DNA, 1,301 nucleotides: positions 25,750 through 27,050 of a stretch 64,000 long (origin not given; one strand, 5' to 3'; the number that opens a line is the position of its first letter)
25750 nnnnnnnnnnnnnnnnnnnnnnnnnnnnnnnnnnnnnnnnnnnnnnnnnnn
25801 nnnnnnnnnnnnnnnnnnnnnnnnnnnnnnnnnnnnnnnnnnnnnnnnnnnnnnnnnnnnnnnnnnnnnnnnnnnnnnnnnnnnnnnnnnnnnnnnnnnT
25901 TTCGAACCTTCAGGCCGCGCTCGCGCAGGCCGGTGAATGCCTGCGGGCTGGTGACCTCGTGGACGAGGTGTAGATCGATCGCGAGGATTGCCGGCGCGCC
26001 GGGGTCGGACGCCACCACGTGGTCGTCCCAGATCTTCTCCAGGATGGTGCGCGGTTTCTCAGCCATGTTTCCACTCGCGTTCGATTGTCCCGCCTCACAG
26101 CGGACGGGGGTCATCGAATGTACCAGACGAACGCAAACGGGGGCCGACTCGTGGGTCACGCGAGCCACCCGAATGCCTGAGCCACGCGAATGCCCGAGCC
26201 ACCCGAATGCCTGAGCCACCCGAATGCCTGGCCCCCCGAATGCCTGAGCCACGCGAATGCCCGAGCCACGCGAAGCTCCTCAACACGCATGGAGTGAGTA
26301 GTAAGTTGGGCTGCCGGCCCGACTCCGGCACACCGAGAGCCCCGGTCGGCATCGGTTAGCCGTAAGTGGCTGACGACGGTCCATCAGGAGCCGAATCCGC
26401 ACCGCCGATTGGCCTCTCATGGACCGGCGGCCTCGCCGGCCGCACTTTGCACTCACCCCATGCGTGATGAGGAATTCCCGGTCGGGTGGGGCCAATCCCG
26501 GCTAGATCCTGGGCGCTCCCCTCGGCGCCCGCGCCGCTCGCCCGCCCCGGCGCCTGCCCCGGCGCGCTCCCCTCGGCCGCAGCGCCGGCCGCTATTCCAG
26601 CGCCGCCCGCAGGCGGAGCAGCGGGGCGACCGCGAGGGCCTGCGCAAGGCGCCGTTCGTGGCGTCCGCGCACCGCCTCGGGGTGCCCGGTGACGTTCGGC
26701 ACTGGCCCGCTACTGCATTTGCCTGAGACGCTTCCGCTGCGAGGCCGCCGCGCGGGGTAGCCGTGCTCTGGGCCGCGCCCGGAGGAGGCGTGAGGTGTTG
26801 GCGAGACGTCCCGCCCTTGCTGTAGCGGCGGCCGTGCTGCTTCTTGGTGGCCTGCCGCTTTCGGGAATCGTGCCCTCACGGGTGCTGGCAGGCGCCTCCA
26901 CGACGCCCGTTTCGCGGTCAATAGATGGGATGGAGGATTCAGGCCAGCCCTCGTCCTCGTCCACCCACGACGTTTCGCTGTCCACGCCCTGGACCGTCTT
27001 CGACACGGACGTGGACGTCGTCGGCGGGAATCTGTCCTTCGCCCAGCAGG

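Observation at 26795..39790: Giant secreted Rhs/YD-shell protein whose post-core region is ~3,200 aa of Kelch propellers and FN3 domains rather than a toxin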

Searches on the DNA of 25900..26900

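Call 86: search_rna_families(source=window, start=25900, end=26900, threshold=evalue, max_evalue=0.1)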
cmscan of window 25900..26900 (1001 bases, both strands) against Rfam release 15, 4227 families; matches with E-value up to 0.1: 0.
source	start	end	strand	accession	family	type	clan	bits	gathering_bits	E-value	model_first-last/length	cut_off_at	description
